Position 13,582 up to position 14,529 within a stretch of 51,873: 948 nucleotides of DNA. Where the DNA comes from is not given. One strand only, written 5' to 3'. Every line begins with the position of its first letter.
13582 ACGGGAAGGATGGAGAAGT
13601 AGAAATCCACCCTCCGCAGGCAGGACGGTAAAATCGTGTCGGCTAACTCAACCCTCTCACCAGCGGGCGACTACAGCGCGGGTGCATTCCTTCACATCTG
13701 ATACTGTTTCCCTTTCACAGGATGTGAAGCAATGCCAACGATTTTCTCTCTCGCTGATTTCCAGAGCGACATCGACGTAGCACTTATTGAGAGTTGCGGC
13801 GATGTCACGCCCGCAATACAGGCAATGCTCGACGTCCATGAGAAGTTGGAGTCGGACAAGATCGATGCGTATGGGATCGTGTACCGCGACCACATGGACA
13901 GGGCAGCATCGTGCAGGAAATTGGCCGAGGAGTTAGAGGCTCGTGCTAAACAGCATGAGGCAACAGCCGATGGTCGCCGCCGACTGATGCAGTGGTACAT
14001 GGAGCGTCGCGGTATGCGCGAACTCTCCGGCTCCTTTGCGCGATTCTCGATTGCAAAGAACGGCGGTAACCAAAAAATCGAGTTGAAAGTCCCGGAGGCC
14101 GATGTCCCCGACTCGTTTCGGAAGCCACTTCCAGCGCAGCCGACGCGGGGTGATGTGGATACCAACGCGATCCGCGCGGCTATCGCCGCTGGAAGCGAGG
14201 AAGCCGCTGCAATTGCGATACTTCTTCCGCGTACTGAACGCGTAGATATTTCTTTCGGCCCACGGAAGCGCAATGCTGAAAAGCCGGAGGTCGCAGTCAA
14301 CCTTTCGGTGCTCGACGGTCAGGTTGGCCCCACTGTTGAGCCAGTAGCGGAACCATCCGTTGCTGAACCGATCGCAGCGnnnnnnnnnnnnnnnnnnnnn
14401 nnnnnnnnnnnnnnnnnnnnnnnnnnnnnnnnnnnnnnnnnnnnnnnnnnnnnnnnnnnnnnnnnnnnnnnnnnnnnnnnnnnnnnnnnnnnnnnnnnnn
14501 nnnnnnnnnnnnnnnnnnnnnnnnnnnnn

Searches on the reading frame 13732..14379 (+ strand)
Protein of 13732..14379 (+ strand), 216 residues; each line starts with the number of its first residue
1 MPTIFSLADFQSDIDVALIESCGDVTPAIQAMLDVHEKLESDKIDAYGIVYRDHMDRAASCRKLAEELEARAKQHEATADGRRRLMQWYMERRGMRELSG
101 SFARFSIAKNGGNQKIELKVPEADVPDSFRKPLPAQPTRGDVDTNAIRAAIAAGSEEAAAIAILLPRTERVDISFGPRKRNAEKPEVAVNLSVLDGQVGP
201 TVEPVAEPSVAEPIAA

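Call 37: search_protein_families(library=pfam, proteins=[window:13732-14379:+], max_evalue=0.01)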
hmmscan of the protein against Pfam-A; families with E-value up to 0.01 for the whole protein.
window:13732-14379:+ (216 aa): 1 family
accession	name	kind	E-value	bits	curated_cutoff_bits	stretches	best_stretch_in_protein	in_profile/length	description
PF05565.16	Sipho_Gp157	-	1.4e-14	54.8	28.6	1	23-156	21-147/162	Siphovirus Gp157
